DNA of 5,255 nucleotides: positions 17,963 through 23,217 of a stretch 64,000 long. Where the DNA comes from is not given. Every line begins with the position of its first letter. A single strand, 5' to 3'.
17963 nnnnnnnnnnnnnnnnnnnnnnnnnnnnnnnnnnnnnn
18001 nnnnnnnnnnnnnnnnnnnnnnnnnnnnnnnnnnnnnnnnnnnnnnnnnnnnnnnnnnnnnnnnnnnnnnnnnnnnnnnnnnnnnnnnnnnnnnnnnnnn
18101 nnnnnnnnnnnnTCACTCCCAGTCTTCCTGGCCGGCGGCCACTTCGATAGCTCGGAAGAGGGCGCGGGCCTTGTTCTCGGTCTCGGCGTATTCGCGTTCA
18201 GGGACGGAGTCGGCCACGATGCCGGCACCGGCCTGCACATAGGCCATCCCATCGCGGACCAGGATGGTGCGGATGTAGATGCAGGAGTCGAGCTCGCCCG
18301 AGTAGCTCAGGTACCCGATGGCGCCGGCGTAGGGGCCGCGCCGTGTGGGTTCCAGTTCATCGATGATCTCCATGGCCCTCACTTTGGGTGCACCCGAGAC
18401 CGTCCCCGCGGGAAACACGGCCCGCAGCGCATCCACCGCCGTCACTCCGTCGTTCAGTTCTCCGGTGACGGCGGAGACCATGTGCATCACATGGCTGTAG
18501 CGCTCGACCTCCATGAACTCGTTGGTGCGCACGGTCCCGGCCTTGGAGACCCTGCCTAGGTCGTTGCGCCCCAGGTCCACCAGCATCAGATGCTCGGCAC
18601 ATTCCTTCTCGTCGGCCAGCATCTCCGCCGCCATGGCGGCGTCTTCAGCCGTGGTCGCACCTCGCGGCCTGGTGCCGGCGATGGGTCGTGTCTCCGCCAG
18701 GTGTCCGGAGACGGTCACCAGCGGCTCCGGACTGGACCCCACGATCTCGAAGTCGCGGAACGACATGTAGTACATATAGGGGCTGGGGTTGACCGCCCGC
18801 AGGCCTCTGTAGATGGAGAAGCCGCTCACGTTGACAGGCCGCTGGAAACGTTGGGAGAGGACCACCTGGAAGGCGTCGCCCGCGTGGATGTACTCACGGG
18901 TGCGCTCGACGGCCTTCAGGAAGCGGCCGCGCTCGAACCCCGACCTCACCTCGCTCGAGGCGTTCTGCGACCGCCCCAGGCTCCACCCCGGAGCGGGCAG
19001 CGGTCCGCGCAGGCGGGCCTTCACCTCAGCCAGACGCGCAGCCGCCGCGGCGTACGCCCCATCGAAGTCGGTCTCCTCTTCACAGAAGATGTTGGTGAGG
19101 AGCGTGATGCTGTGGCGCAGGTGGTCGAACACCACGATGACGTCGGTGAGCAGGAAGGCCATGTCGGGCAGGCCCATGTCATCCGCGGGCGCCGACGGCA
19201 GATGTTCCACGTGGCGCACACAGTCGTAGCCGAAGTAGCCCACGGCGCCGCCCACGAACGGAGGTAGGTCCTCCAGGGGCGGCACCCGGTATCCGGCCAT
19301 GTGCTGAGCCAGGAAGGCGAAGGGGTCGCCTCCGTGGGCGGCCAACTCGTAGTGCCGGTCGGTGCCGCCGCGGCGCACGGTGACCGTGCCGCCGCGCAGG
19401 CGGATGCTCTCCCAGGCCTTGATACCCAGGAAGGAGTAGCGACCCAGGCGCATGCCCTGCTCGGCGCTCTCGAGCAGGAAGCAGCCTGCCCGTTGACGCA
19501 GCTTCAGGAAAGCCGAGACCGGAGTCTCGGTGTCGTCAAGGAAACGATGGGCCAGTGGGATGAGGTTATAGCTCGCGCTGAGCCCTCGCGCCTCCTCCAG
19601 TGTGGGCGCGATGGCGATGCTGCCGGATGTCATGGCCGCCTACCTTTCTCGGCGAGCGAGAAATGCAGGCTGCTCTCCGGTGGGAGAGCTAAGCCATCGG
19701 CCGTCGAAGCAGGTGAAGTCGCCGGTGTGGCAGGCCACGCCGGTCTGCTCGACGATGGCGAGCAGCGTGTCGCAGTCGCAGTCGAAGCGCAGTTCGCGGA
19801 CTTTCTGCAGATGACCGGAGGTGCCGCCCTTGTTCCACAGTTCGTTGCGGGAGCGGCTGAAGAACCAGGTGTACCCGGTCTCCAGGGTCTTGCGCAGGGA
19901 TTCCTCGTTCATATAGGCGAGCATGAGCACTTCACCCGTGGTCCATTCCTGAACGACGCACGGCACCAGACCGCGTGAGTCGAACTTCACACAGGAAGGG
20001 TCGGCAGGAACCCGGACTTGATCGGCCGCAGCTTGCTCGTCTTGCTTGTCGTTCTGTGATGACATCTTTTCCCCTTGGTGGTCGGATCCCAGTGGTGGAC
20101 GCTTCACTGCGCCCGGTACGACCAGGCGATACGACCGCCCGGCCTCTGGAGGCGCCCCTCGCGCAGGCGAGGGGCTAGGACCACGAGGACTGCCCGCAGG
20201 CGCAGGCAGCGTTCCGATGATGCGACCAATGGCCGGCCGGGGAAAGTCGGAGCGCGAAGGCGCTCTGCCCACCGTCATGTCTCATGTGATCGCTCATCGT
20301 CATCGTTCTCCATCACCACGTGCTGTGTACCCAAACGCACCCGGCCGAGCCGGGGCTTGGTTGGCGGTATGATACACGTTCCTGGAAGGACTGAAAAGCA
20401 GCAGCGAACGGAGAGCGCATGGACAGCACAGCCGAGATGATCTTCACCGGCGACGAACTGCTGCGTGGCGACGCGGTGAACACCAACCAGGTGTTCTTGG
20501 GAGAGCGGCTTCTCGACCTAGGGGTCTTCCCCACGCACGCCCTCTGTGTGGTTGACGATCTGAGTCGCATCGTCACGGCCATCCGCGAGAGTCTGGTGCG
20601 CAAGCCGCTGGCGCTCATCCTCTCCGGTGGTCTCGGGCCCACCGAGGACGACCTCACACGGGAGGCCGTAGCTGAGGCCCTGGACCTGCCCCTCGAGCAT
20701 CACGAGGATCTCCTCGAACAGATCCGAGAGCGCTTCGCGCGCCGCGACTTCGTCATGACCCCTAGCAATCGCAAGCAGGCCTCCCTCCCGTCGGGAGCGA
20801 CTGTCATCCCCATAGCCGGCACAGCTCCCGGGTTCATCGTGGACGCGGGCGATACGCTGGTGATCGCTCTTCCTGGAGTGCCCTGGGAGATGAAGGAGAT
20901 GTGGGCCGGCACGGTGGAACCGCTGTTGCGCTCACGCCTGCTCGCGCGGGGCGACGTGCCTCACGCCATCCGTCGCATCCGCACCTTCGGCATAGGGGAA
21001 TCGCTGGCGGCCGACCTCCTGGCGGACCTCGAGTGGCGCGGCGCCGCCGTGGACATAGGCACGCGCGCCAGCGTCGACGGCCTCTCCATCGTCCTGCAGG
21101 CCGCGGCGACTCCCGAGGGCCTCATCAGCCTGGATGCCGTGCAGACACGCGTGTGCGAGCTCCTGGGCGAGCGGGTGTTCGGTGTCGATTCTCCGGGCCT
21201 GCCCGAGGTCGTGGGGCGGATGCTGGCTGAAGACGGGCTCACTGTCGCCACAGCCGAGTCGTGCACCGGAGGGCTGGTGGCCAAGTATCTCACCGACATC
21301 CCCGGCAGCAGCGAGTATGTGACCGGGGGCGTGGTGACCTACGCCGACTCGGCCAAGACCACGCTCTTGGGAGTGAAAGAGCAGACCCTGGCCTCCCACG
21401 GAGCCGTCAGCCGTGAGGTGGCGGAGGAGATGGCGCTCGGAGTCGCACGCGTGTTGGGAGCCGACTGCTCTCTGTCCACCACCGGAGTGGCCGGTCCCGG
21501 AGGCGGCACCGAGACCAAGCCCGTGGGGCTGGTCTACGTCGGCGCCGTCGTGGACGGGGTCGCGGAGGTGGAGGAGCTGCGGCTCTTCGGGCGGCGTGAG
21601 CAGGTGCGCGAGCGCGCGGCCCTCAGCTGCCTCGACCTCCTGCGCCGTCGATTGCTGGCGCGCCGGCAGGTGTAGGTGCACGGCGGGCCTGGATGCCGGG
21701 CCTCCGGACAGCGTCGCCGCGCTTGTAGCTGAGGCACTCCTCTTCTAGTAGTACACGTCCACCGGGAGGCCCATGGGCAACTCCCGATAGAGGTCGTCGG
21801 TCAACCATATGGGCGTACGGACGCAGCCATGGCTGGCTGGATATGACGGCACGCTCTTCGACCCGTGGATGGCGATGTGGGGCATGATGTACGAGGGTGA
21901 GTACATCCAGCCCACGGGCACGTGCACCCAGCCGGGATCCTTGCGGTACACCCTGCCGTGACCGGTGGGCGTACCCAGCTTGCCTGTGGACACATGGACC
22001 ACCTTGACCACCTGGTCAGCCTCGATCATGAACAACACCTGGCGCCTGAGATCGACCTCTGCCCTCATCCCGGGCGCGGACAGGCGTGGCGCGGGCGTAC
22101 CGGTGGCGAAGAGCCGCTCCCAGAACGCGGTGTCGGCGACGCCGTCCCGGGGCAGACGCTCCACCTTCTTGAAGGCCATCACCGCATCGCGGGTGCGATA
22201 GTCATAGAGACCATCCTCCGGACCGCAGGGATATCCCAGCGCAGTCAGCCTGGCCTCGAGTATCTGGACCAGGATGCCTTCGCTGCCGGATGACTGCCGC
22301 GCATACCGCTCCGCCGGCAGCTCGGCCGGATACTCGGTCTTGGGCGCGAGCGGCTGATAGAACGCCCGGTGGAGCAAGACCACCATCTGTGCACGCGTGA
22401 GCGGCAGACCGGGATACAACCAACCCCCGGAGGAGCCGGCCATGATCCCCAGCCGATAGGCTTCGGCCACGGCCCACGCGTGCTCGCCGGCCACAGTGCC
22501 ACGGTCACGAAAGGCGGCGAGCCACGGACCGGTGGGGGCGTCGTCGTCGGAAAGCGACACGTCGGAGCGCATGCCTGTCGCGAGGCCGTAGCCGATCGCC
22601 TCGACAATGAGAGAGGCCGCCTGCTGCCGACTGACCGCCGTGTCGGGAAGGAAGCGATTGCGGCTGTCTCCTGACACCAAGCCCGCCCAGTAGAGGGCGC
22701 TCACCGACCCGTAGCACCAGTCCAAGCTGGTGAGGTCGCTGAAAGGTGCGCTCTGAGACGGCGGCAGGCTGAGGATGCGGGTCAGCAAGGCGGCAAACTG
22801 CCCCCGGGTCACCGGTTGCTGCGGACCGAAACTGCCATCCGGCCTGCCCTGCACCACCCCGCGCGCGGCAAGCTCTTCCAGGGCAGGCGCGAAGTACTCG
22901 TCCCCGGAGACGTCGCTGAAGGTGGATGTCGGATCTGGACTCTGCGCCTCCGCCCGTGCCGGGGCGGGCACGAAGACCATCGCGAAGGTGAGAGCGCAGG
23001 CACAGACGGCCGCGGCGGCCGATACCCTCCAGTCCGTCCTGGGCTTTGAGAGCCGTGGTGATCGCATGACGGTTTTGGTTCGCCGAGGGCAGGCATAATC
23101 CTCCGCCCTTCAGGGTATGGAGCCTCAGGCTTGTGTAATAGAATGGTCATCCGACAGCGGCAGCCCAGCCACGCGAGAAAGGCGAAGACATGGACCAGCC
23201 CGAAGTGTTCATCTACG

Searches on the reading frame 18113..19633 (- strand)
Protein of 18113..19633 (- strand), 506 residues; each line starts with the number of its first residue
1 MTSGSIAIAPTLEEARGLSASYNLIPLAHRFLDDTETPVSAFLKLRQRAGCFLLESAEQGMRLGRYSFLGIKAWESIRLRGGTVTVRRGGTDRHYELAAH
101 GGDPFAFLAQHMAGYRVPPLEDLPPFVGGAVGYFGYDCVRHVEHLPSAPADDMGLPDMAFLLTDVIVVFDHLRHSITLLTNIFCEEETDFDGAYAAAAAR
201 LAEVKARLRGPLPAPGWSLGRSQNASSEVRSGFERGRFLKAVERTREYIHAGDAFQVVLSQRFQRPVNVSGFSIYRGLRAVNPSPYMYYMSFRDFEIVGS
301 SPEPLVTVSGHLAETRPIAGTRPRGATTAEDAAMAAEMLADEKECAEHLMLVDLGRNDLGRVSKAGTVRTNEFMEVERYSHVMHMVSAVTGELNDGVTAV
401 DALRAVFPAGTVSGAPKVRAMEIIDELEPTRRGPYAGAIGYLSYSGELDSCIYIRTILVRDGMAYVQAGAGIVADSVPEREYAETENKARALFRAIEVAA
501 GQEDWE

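Call 56: search_protein_families(library=pfam, proteins=[window:18113-19633:-], max_evalue=0.00001)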
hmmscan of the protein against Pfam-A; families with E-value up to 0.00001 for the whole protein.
window:18113-19633:- (506 aa): 2 families
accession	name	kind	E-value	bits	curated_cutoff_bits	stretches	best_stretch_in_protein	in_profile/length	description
PF00425.24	Chorismate_bind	-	4.3e-95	318.6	27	1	237-488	4-257/257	chorismate binding enzyme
PF04715.19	Anth_synt_I_N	-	1.4e-39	136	23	1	34-178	1-140/140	Anthranilate synthase component I, N terminal region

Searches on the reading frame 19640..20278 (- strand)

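Call 56: search_protein_families(library=pfam, proteins=[window:19640-20278:-], max_evalue=0.00001)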
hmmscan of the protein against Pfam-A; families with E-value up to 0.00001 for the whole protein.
window:19640-20278:- (212 aa): 1 family
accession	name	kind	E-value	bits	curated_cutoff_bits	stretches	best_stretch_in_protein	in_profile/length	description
PF01502.23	PRA-CH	-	2.4e-34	117.5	27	1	119-191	1-73/74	Phosphoribosyl-AMP cyclohydrolase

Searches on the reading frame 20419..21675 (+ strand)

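Call 56: search_protein_families(library=pfam, proteins=[window:20419-21675:+], max_evalue=0.00001)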
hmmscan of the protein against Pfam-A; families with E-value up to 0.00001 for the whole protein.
window:20419-21675:+ (418 aa): 3 families
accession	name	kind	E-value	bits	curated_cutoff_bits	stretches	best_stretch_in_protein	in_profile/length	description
PF02464.23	CinA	-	1.5e-54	184.3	23.5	1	262-411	5-154/155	Competence-damaged protein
PF00994.29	MoCF_biosynth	-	6.6e-31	107.4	26.6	1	7-171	2-143/144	Probable molybdopterin binding domain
PF18146.6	CinA_KH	-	2e-06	28.2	27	1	185-255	2-73/73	Damage-inducible protein CinA KH domain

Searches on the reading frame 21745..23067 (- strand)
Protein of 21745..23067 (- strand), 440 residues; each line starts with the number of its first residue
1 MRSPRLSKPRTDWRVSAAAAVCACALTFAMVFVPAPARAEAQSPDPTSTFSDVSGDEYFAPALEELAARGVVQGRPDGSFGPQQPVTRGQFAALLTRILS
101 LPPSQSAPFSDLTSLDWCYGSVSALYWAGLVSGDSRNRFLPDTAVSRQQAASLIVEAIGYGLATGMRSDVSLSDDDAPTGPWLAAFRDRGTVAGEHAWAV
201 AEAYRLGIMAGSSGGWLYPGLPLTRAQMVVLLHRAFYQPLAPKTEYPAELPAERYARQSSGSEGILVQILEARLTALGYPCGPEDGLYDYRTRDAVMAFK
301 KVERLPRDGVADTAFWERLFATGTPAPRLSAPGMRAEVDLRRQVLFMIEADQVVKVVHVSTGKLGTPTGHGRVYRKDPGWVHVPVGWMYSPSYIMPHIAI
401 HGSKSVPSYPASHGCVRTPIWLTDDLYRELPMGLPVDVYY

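Call 56: search_protein_families(library=pfam, proteins=[window:21745-23067:-], max_evalue=0.00001)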
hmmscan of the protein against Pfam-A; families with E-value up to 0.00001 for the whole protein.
window:21745-23067:- (440 aa): 3 families
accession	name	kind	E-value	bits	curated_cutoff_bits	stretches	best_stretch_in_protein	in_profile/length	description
PF00395.25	SLH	-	4.4e-34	116.6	20.8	2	49-92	1-44/44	S-layer homology domain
PF01471.23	PG_binding_1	-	5.6e-13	49.3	23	1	266-319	4-57/57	Putative peptidoglycan binding domain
PF03734.19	YkuD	-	1.4e-11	45.6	23.4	1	335-438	3-146/146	L,D-transpeptidase catalytic domain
